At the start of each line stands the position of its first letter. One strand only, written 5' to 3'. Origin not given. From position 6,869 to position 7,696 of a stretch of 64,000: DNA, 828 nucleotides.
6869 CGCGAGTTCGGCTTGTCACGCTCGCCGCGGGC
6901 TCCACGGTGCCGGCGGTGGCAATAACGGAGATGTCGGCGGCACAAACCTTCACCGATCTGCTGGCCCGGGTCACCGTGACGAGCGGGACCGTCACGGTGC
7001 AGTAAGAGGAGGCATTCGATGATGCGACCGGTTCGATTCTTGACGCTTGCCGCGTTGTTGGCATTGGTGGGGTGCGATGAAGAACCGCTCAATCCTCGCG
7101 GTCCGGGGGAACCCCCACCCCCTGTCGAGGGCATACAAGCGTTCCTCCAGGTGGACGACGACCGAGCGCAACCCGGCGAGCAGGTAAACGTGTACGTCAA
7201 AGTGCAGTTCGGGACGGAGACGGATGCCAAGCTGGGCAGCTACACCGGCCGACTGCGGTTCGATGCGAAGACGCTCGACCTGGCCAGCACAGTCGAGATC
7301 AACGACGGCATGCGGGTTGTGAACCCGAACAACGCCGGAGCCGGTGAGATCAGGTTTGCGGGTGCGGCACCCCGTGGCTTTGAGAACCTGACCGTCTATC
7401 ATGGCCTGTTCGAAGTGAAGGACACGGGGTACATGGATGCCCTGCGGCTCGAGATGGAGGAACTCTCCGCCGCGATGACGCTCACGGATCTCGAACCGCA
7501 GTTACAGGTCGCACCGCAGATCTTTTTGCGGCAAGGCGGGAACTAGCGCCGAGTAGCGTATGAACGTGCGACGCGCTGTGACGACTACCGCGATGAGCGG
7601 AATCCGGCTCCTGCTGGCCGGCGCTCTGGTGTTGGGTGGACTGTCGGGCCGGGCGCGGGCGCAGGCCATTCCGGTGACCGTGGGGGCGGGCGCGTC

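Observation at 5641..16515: Operon-like cluster of five secreted proteins carrying both cohesin-like and dockerin-like modules plus beta-helix / propeller / Ig domains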

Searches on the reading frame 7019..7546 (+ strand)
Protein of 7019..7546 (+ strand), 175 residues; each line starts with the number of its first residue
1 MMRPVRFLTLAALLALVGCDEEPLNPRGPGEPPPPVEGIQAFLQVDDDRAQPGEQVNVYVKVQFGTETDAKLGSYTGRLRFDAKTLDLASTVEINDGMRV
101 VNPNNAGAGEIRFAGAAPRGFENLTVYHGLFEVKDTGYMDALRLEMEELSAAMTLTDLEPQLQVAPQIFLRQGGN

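Call 8: search_protein_families(library=pfam, proteins=[window:7019-7546:+], max_evalue=1)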
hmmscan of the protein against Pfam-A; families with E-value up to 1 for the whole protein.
window:7019-7546:+ (175 aa): 1 family
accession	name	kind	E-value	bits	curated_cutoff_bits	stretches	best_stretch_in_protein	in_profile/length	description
PF00963.24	Cohesin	-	0.00082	20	24.1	1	43-114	3-76/139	Cohesin domain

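Call 17: search_protein_families(library=ncbifam, proteins=[window:7019-7546:+], max_evalue=0.1)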
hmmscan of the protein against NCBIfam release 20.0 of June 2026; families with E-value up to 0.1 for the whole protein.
window:7019-7546:+ (175 aa): 0 families

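Call 27: find_homologous_proteins(query=window:7019-7546:+, max_evalue=0.001)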
Query window:7019-7546:+ (175 aa): 220 proteins with E <= 0.001 among 957 candidates; the best 120 are listed.
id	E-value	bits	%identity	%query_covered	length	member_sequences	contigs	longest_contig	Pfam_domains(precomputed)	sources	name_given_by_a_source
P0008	4.2e-110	383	100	99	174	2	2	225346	-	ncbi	-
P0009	4.2e-75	269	73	98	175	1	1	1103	-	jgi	jgi:hypothetical protein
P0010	3.8e-74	266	70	99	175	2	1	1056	-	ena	-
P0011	5.9e-73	262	71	98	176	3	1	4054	-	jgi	jgi:hypothetical protein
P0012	8.8e-73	262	68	98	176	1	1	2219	-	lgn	-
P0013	1.3e-71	258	68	89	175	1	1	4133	-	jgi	-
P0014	2.1e-71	257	68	98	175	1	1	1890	-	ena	-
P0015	3.9e-71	256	72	98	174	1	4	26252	-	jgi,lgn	jgi:hypothetical protein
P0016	1.1e-70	255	68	98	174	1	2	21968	-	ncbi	-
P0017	4.1e-69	250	67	98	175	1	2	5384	-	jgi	jgi:hypothetical protein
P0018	8.1e-69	249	68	98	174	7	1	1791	-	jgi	-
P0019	3.6e-68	247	64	98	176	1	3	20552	PF00963.25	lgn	-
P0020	3.9e-68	247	68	91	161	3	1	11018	-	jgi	jgi:hypothetical protein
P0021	1.8e-66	241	64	98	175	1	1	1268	-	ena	-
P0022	3.3e-66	240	65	98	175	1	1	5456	-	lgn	-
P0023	2.0e-65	238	66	93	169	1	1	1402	PF00963.25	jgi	jgi:hypothetical protein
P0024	2.2e-65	238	63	98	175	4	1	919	PF00963.25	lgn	-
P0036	2.6e-62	228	62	89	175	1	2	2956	PF00963.25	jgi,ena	jgi:hypothetical protein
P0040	5.5e-61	223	62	99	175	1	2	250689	-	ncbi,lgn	-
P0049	5.7e-60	220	59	99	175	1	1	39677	PF00963.25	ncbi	-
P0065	4.2e-58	214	57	99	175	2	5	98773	PF00963.25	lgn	-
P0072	1.0e-57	213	60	99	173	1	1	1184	PF00963.25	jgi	jgi:hypothetical protein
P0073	1.1e-57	213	57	99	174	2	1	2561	PF00963.25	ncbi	-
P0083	5.6e-56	207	56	99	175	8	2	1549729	PF00963.25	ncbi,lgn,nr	ncbi:hypothetical protein HRbin33_00444 [bacterium HR33]|nr:hypothetical protein HRbin33_00444 [bact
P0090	4.0e-55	204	56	99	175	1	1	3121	PF00963.25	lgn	-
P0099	1.5e-53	199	56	97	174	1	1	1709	PF00963.25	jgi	jgi:hypothetical protein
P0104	2.1e-51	192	55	99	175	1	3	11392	PF00963.25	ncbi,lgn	-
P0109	4.1e-48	181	53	96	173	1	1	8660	PF00963.25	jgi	jgi:hypothetical protein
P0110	1.6e-47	180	53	97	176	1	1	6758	PF00963.25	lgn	-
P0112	6.0e-47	178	49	99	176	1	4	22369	PF00963.25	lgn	-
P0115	3.6e-45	172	55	77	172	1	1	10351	PF00963.25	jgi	jgi:hypothetical protein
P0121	5.6e-44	168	59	78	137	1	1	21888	PF00963.25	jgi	jgi:hypothetical protein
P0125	8.3e-44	167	49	99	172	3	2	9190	PF00963.25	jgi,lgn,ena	-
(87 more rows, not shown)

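Call 28: find_encoding_contigs(protein=P0083, flank=10000, max_places=2)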
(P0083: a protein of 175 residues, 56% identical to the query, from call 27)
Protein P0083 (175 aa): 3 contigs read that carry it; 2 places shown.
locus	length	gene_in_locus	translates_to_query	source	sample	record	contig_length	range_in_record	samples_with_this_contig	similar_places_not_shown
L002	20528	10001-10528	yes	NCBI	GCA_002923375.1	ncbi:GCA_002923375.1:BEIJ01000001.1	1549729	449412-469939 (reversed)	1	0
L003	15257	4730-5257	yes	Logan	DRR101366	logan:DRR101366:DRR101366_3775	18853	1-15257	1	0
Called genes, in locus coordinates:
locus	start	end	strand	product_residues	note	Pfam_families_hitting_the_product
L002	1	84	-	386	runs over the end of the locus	PF17785:PUA_3, PF08241:Methyltransf_11 (faint), PF10672:Methyltrans_SAM, PF03602:Cons_hypoth95, PF05175:MTS, PF09445:Methyltransf_15 (weak), PF13649:Methyltransf_25, PF13847:Methyltransf_31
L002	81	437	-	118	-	PF07736:CM_1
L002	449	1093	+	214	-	PF02581:TMP-TENI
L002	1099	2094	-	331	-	PF02618:YceG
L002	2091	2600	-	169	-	PF03652:RuvX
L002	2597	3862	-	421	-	PF07498:Rho_N, PF07497:Rho_RNA_bind, PF00006:ATP-synt_ab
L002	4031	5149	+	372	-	PF02163:Peptidase_M50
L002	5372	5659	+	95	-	-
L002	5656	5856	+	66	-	PF00512:HisKA (weak)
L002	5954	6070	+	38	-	-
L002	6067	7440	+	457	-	PF07719:TPR_2 (faint), PF13428:TPR_14 (faint), PF13432:TPR_16 (faint), PF14559:TPR_19 (faint), PF24575:TPR_Slam (faint), PF00515:TPR_1 (faint), PF13181:TPR_8 (faint), PF03783:CsgG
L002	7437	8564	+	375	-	-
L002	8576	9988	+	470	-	PF02368:Big_2 (weak), PF00963:Cohesin (weak)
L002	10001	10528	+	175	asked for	PF00963:Cohesin (weak)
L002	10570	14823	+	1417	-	PF00963:Cohesin (faint), PF00404:Dockerin_1 (weak), PF13229:Beta_helix (weak), PF05048:NosD (faint), PF13229:Beta_helix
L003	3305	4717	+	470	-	PF02368:Big_2 (weak), PF00963:Cohesin (weak)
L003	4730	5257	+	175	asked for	PF00963:Cohesin (weak)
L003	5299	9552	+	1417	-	PF00963:Cohesin (faint), PF00404:Dockerin_1 (weak), PF13229:Beta_helix (weak), PF05048:NosD (faint), PF13229:Beta_helix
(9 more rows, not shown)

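Call 29: find_encoding_contigs(protein=P0040, flank=10000, max_places=2)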
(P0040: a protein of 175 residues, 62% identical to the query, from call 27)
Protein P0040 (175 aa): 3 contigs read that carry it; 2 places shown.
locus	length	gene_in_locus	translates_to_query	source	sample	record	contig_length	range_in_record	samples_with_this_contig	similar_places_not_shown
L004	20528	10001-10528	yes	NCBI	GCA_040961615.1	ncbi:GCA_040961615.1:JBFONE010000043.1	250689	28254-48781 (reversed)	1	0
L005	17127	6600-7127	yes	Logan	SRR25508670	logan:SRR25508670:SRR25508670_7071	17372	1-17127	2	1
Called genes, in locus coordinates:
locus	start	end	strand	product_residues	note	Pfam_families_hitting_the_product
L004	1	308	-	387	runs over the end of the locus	PF17785:PUA_3, PF08241:Methyltransf_11 (faint), PF13649:Methyltransf_25 (faint), PF10672:Methyltrans_SAM, PF05175:MTS (weak), PF13847:Methyltransf_31 (weak)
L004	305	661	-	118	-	PF07736:CM_1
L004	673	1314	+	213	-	PF02581:TMP-TENI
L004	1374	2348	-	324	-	PF02618:YceG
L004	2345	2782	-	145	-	PF03652:RuvX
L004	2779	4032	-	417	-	PF07498:Rho_N, PF07497:Rho_RNA_bind, PF00006:ATP-synt_ab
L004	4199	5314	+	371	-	PF02163:Peptidase_M50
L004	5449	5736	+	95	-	-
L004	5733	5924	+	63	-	PF00512:HisKA (weak)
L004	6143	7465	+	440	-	PF14559:TPR_19 (faint), PF13432:TPR_16 (faint), PF03783:CsgG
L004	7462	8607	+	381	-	-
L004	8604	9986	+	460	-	PF02368:Big_2 (weak)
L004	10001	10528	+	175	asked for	-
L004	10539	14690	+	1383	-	PF07602:DUF1565 (faint), PF13229:Beta_helix, PF05048:NosD (weak)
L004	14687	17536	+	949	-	PF26549:Tricorn_N, PF07676:PD40 (faint), PF25390:WD40_RLD, PF00415:RCC1, PF13540:RCC1_2, PF00415:RCC1, PF25390:WD40_RLD, PF00415:RCC1 (weak), +1 more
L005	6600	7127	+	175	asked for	-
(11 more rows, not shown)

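Call 39: search_solved_structures(query=A3, max_evalue=1)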
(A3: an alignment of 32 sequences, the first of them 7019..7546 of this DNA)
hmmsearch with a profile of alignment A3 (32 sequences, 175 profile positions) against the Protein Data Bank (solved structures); distinct sequences matched with E-value up to 1: 5.
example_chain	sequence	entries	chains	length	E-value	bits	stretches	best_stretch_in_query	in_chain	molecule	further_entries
3h09_A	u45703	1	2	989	0.2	14.5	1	70-117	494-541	Immunoglobulin A1 protease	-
4odb_A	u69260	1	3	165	0.27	14.1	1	61-95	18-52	Outer capsid protein sigma-1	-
5mhs_A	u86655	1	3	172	0.29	14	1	61-95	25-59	Outer capsid protein sigma-1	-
4gu3_A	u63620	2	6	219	0.46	13.3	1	61-95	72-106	Outer capsid protein sigma-1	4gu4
4xc5_A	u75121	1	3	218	0.47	13.3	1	61-95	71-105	Outer capsid protein sigma-1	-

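Call 40: find_related_loci(query=A3, collection=genome_contigs, flank=10000)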
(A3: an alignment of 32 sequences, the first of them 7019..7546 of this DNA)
Query A3 (175 aa) in genome_contigs; peptide patterns used: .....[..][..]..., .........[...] (x = any residue, [..] = any of these).
321 stretches matched a pattern; 36 encode a relative of the query (tblastn E <= 1e-3); 35 distinct loci.
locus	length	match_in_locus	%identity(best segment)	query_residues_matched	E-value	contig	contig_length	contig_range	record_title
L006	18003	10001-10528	69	2-175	1e-79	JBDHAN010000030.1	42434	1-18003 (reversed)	MAG: Gemmatimonadota bacterium isolate M3-44_Bin_252 M3-44_Bin_252_scaffold_8748, whole genome shotgun sequence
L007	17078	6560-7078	68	1-173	7e-72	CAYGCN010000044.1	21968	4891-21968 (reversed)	MAG TPA_asm: uncultured Gemmatimonadaceae bacterium isolate ERP108616_co2_93 genome assembly, contig: NODE_3395_length_2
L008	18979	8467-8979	62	2-173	4e-68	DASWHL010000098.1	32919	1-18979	MAG TPA_asm: Gemmatimonadales bacterium isolate SMAG_U2841 k141_607894, whole genome shotgun sequence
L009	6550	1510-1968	67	19-171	3e-67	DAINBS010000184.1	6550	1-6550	MAG TPA_asm: Gemmatimonadales bacterium isolate CTOTU25590 NODE_7355_length_6550_cov_4.083449, whole genome shotgun sequ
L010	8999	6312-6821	59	2-171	3e-65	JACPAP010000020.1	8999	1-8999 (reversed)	MAG: Gemmatimonadetes bacterium isolate NC_groundwater_234_Ag_S-0.2um_69_9 S5_GD2017_2_S2_scaffold_5944, whole genome sh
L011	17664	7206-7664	61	19-171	3e-64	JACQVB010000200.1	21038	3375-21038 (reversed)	MAG: Gemmatimonadetes bacterium isolate NC_groundwater_1452_Ag_S-0.65um_65_21 S_p65_S5_coassembly_k141_3967147, whole ge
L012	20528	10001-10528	56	1-175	3e-63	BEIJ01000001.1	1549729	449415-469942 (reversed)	Bacterium HR33 DNA, contig: NODE_2_1, isolate: HRbin33, whole genome shotgun sequence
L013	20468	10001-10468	63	19-174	2e-62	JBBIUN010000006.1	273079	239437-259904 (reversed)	MAG: Gemmatimonadota bacterium isolate TCS170221_bin_54 NODE_33_length_273079_cov_26.966966, whole genome shotgun sequen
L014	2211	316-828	56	2-171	1e-60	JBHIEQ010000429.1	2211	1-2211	MAG: Gemmatimonadales bacterium isolate b2.sp2_bin.61 NODE_31716_length_2211_cov_3.869202, whole genome shotgun sequence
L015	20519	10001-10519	57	2-175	3e-57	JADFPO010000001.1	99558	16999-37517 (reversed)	MAG: Gemmatimonadetes bacterium isolate B74T1B5 B74T1B5_NODE54, whole genome shotgun sequence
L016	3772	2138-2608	54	17-173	6e-57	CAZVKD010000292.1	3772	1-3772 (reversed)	MAG TPA_asm: uncultured Gemmatimonadaceae bacterium isolate binchicken_co107_187 genome assembly, contig: NODE_49915_len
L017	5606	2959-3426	62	19-174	2e-56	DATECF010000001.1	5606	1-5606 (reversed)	MAG TPA_asm: Gemmatimonadales bacterium isolate SMAG_U8264 k141_2405176, whole genome shotgun sequence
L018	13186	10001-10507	60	6-171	2e-55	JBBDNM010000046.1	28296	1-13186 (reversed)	MAG: Gemmatimonadales bacterium isolate LejiaB_67_14 Lejia_B_1994_length_28296_cov_8, whole genome shotgun sequence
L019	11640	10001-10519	54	2-173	3e-55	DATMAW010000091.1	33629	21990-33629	MAG TPA_asm: Gemmatimonadales bacterium isolate SMAG_U13336 k141_447681, whole genome shotgun sequence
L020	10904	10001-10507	51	8-175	5e-47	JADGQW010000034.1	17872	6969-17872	MAG: Gemmatimonadales bacterium isolate Chersky.24_23 contig-100_680, whole genome shotgun sequence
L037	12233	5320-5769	30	7-166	8e-13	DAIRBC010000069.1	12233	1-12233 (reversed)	MAG TPA_asm: Gemmatimonadaceae bacterium isolate CTOTU41460 NODE_395_length_12233_cov_8.834784, whole genome shotgun seq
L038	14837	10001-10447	29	8-166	5e-10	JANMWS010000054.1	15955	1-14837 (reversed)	MAG: Gemmatimonadales bacterium isolate OTE_88_metabat_248 OTE_88_k141_4135375, whole genome shotgun sequence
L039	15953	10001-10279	32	72-167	1e-7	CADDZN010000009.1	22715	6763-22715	unidentified bacterium isolate 29 genome assembly, contig: NODE_1420_length_22715_cov_3.883168, whole genome shotgun seq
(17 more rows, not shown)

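Call 53: search_protein_families(library=pfam, alignment_id=A3, max_evalue=0.01)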
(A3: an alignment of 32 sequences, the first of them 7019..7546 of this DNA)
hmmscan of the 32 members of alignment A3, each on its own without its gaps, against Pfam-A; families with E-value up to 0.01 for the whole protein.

A. member 1, window:7019-7546:+ (175 aa): 1 family
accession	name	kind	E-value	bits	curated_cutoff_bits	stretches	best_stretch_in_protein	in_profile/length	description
PF00963.24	Cohesin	-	0.00082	20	24.1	1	43-114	3-76/139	Cohesin domain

B. families by the number of members that match (of 32 scanned): 1 family
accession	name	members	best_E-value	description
PF00963.24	Cohesin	28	2.5e-08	Cohesin domain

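Call 88: search_protein_families(library=pfam, proteins=[L039:4920-6305:+, L039:6783-8198:+, L039:8286-9794:+, L039:9791-10297:+, L039:10719-13238:+, L038:5021-6214:+, L038:8470-9969:+, L038:9962-10468:+, L038:10893-13376:+, L038:901-3477:+], max_evalue=0.001)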
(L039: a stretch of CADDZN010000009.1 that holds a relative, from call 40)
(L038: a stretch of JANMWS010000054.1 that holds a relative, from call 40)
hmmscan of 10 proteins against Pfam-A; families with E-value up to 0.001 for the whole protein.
L039:4920-6305:+ (461 aa): 2 families
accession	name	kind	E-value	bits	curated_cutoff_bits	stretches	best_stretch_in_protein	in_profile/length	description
PF01071.24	GARS_A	-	1.1e-11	45.4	27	1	127-312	2-192/194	Phosphoribosylglycinamide synthetase, ATP-grasp (A) domain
PF02843.22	GARS_C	-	4.6e-11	43.3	34.8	1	361-444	9-91/92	Phosphoribosylglycinamide synthetase, C domain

L039:6783-8198:+ (471 aa): 1 family
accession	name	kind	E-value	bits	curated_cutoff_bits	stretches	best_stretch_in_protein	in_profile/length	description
PF07485.16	DUF1529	-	1e-89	296.9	25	2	203-321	2-120/121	Domain of Unknown Function (DUF1259)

L039:8286-9794:+ (502 aa): 2 families
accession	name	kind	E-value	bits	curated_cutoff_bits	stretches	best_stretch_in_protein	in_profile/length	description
PF02368.24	Big_2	-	5e-31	106.9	22.8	4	114-195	1-79/79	Bacterial Ig-like domain (group 2)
PF22359.2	Big-like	-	4.2e-08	33.8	27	0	152-183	3-34/48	Bacterial Ig-like domain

L039:9791-10297:+ (168 aa): 0 families

L039:10719-13238:+ (839 aa): 3 families
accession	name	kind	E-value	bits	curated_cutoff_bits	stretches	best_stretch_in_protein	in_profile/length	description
PF15902.12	Sortilin-Vps10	-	7.7e-15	55.1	33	1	580-689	2-114/446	Sortilin, neurotensin receptor 3,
PF02012.26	BNR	-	3.4e-07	29.7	27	0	198-207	2-11/12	BNR/Asp-box repeat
PF00404.24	Dockerin_1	-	8.9e-05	23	22.9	1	772-797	2-27/57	Dockerin type I domain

L038:5021-6214:+ (397 aa): 0 families

L038:8470-9969:+ (499 aa): 3 families
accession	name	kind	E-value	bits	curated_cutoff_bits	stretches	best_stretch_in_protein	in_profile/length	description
PF02368.24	Big_2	-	7.6e-34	116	22.8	3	202-283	1-79/79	Bacterial Ig-like domain (group 2)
PF22359.2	Big-like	-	6.9e-07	29.9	27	1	239-283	2-46/48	Bacterial Ig-like domain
PF02369.22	Big_1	-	0.0004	20.9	34.9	0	220-283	18-78/93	Bacterial Ig-like domain (group 1)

L038:9962-10468:+ (168 aa): 1 family
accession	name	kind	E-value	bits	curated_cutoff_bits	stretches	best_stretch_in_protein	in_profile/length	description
PF00963.24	Cohesin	-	6e-05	23.7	24.1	1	53-136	11-107/139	Cohesin domain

L038:10893-13376:+ (827 aa): 3 families
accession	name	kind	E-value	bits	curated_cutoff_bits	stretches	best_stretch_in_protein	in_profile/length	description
PF15902.12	Sortilin-Vps10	-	2.4e-16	60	33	1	567-676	2-114/446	Sortilin, neurotensin receptor 3,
PF02012.26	BNR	-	7.1e-06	25.7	27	0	287-298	1-12/12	BNR/Asp-box repeat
PF00404.24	Dockerin_1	-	9.6e-05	22.9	22.9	1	759-788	2-31/57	Dockerin type I domain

L038:901-3477:+ (858 aa): 2 families
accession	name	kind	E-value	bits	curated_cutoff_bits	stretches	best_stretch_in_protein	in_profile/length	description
PF19313.5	DUF5916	-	1.1e-69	236.1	22.6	1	245-856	2-563/572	Domain of unknown function (DUF5916)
PF06452.16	CBM9_1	-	7.9e-11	42.6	23.4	1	53-199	1-140/185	Carbohydrate family 9 binding domain-like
